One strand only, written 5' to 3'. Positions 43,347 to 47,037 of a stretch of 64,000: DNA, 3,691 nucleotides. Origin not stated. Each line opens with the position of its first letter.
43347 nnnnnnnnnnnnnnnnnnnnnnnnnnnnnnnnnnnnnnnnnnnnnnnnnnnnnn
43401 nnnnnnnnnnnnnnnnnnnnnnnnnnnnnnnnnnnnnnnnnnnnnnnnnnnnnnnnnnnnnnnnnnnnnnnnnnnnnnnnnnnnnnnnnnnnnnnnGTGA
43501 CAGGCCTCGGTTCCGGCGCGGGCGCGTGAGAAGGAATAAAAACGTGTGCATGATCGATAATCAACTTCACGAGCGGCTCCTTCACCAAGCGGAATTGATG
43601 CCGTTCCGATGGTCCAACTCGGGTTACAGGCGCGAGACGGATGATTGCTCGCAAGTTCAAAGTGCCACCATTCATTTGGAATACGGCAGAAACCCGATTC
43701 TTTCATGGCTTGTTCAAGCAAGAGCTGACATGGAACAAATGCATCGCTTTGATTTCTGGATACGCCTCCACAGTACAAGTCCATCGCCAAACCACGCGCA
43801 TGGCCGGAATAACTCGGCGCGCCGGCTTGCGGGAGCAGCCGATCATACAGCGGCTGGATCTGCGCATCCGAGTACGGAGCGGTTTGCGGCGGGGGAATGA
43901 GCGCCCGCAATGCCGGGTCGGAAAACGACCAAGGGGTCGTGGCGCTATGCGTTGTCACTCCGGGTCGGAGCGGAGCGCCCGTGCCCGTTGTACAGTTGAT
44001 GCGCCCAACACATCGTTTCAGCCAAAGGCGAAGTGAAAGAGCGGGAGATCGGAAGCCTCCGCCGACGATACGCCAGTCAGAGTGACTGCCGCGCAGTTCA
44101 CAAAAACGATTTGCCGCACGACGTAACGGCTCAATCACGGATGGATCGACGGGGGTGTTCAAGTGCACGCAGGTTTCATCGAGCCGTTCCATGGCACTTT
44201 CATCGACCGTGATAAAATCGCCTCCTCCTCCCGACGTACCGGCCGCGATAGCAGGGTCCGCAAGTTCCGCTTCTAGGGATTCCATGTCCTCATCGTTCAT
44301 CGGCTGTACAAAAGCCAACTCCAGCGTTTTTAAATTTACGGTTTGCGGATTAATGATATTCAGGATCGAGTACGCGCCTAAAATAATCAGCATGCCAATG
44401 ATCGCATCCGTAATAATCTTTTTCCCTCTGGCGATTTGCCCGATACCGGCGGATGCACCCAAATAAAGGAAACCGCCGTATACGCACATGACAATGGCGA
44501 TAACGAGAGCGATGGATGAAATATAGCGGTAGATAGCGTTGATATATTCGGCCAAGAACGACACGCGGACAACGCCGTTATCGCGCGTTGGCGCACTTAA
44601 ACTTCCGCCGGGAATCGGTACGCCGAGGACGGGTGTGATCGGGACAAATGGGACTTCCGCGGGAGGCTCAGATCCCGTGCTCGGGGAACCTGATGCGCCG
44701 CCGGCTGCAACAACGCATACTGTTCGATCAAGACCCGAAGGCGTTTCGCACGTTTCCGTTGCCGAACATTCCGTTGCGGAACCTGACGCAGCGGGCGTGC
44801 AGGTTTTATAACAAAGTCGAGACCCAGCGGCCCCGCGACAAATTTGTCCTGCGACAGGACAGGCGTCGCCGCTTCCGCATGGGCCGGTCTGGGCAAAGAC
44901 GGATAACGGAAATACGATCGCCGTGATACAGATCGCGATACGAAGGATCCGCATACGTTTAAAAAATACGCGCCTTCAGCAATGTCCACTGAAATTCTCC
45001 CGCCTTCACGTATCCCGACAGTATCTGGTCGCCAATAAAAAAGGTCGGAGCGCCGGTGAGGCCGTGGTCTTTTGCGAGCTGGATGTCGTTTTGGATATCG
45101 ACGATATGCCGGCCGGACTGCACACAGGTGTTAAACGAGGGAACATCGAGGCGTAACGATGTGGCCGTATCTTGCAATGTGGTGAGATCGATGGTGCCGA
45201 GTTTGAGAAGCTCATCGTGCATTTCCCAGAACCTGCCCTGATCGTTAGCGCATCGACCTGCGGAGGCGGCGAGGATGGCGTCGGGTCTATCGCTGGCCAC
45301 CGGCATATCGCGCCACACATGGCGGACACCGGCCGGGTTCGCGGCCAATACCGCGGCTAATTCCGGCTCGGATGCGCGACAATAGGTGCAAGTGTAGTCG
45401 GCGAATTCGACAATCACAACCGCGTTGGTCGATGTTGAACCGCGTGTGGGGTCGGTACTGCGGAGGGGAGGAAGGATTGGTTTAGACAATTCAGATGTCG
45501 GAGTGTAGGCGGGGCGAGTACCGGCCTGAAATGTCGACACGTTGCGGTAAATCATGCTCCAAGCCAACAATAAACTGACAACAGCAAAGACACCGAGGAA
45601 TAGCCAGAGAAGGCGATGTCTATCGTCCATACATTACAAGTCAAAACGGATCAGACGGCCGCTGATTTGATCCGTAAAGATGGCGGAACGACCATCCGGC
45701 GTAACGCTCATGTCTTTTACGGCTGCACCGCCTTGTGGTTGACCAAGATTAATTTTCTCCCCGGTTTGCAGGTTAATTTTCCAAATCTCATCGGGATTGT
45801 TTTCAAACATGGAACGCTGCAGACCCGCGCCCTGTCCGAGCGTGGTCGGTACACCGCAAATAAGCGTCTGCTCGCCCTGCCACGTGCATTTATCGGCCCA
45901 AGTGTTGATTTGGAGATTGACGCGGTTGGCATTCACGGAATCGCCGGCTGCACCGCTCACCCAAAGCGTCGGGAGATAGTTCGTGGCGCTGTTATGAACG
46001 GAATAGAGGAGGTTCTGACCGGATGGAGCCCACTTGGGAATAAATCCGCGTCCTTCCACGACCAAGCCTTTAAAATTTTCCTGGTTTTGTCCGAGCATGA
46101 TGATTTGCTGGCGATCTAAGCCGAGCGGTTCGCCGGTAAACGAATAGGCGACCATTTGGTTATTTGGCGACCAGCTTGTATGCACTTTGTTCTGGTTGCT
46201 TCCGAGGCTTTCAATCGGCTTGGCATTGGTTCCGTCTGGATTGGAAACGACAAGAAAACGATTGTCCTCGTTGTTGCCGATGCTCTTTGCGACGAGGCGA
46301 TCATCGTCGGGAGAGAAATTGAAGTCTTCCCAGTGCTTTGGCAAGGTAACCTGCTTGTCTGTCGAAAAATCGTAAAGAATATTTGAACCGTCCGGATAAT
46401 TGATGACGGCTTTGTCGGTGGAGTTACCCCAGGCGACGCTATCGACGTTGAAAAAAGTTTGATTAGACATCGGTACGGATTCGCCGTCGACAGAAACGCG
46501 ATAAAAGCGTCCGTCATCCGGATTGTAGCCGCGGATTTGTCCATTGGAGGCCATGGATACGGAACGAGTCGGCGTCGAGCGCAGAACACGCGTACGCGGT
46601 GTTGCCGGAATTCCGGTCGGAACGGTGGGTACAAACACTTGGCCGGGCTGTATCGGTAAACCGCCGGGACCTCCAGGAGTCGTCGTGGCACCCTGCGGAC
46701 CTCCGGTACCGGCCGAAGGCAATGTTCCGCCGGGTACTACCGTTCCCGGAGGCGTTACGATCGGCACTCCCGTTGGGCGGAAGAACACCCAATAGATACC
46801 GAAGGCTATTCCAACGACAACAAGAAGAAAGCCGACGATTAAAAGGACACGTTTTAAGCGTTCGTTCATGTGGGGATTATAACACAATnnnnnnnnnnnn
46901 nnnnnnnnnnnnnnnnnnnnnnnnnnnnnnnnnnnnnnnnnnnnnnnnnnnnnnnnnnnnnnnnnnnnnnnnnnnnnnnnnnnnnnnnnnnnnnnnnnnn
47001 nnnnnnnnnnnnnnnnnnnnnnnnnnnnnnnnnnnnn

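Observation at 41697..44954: Tandem paralogs fusing a Cys-rich + T4SS-pilin-like module to two different LAS/M15 peptidoglycan peptidase domains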

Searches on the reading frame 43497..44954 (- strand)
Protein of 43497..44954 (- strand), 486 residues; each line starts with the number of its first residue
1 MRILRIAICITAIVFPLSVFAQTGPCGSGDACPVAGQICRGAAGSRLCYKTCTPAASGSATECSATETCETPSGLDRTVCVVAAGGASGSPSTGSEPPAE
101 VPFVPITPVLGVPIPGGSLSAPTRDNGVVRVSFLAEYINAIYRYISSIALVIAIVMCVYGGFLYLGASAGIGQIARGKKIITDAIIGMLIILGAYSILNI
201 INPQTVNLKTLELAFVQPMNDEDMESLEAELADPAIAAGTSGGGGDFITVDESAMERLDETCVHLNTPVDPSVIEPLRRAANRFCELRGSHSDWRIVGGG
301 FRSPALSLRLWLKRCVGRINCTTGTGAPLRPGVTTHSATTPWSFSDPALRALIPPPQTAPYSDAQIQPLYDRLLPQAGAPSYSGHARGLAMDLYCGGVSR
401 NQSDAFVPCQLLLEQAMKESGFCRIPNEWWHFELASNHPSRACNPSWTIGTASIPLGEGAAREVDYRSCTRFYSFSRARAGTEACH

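Call 4: search_protein_families(library=pfam, proteins=[window:43497-44954:-], max_evalue=1)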
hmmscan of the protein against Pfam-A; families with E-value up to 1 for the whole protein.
window:43497-44954:- (486 aa): 2 families
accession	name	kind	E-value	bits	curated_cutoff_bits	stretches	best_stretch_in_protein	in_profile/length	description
PF01427.22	Peptidase_M15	-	8.3e-06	26.1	27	1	411-436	161-186/199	D-ala-D-ala dipeptidase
PF18895.5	T4SS_pilin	-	5.4e-05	23.6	26.6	1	135-200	6-70/71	Type IV secretion system pilin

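Call 9: search_protein_families(library=ncbifam, proteins=[window:43497-44954:-], max_evalue=0.1)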
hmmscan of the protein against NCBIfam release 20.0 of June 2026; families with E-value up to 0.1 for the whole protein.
window:43497-44954:- (486 aa): 2 families
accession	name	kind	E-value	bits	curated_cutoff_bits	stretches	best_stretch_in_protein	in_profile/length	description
NF007557.0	PRK10178.1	equivalog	5.5e-06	26.1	176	1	410-436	144-170/188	D-alanyl-D-alanine dipeptidase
NF033115.1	dipept_VanX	equivalog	0.04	13.7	320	0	412-437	163-188/199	D-Ala-D-Ala dipeptidase VanX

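Call 11: search_solved_structures(query=window:43497-44954:-, max_evalue=10, show_alignments=3)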
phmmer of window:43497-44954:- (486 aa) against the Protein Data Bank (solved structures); distinct sequences matched with E-value up to 10: 0.

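Call 29: search_protein_families(library=pfam, alignment_id=A2, max_evalue=0.01)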
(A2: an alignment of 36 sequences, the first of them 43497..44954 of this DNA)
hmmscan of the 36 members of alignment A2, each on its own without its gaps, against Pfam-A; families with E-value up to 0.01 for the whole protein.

A. member 1, window:43497-44954:- (486 aa): 2 families
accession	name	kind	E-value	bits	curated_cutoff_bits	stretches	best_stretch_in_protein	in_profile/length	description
PF01427.22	Peptidase_M15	-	8.3e-06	26.1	27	1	411-436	161-186/199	D-ala-D-ala dipeptidase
PF18895.5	T4SS_pilin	-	5.4e-05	23.6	26.6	1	135-200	6-70/71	Type IV secretion system pilin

B. families by the number of members that match (of 36 scanned): 11 families
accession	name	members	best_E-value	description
PF18895.5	T4SS_pilin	33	6.3e-10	Type IV secretion system pilin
PF04311.20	DUF459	10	1.4e-15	Protein of unknown function (DUF459)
PF13472.12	Lipase_GDSL_2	10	9.6e-08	GDSL-like Lipase/Acylhydrolase family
PF01464.25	SLT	9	5.5e-09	Transglycosylase SLT domain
PF01427.22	Peptidase_M15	2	7.1e-06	D-ala-D-ala dipeptidase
PF18911.6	PKD_4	1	1.2e-20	PKD domain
PF00801.26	PKD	1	1.4e-11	PKD domain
PF04956.18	TrbC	1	0.00054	TrbC/VIRB2 pilin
PF23416.1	DUF7107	1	0.0018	Domain of unknown function (DUF7107)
PF22352.2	K319L-like_PKD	1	0.0044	K319L-like, PKD domain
PF18981.6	InlK_D3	1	0.0075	Internalin K domain (D3/D4)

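Call 95: search_protein_families(library=phrogs, proteins=[window:43497-44954:-], max_evalue=0.01)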
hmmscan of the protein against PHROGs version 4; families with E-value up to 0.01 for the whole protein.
window:43497-44954:- (486 aa): 0 families

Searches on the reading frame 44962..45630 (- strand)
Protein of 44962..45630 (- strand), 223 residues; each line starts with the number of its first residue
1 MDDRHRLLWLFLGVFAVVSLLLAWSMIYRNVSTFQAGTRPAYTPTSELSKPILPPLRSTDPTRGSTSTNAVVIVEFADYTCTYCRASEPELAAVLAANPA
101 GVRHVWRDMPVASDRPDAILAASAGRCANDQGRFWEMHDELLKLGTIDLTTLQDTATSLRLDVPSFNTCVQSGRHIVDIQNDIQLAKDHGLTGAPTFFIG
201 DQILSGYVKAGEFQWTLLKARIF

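Call 4: search_protein_families(library=pfam, proteins=[window:44962-45630:-], max_evalue=1)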
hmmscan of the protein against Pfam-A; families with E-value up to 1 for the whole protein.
window:44962-45630:- (223 aa): 5 families
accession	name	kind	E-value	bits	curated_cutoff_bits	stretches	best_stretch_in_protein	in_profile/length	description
PF13462.12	Thioredoxin_4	-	1.2e-15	58.6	23.2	1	59-214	4-160/165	Thioredoxin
PF01323.26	DSBA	-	1.3e-13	51.6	25.6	2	128-208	99-181/191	DSBA-like thioredoxin domain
PF13098.12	Thioredoxin_2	-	1.8e-05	25.5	27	1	68-216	4-103/104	Thioredoxin-like domain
PF00085.26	Thioredoxin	-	0.0031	17.9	23.5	1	69-96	18-45/103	Thioredoxin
PF13743.12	Thioredoxin_5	-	0.009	16.2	27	1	150-201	114-165/186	Thioredoxin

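Call 9: search_protein_families(library=ncbifam, proteins=[window:44962-45630:-], max_evalue=0.1)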
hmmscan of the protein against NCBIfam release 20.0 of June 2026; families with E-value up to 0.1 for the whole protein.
window:44962-45630:- (223 aa): 2 families
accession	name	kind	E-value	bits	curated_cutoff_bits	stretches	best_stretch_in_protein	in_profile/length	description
NF041057.1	Rcas_1661_fam_Se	equivalog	1.8e-20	73.5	190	1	69-214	89-241/247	Rcas_1661 family thioredoxin-like (seleno)lipoprotein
NF008129.0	PRK10877.1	equivalog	0.016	14.4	215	0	69-88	107-126/237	bifunctional protein-disulfide isomerase/oxidoreductase DsbC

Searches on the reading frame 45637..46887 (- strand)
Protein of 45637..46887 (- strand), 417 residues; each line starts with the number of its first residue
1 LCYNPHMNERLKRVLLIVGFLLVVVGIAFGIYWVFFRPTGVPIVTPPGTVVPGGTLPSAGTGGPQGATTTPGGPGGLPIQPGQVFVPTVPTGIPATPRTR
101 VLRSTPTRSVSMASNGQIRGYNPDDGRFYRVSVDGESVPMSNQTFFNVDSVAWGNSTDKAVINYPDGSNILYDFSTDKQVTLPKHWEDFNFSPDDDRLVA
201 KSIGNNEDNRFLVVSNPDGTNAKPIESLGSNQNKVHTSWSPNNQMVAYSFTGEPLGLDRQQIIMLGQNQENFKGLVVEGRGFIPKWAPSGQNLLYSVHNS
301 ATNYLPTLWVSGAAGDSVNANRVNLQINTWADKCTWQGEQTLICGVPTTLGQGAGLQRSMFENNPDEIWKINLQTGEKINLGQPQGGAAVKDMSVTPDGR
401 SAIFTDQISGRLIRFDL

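Call 4: search_protein_families(library=pfam, proteins=[window:45637-46887:-], max_evalue=1)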
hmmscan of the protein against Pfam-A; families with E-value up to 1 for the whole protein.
window:45637-46887:- (417 aa): 1 family
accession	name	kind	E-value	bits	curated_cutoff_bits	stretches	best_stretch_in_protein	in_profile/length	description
PF07676.18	PD40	-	0.028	14.8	20.9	0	394-407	15-28/38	WD40-like Beta Propeller Repeat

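Call 9: search_protein_families(library=ncbifam, proteins=[window:45637-46887:-], max_evalue=0.1)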
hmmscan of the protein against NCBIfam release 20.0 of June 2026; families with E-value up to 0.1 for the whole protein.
window:45637-46887:- (417 aa): 1 family
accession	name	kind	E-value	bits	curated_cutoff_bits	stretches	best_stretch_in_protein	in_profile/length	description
TIGR02800.1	propeller_TolB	equivalog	1.1e-06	27.9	343.15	1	199-299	162-255/418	Tol-Pal system beta propeller repeat protein TolB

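Call 95: search_protein_families(library=phrogs, proteins=[window:45637-46887:-], max_evalue=0.01)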
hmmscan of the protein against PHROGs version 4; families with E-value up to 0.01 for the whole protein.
window:45637-46887:- (417 aa): 0 families
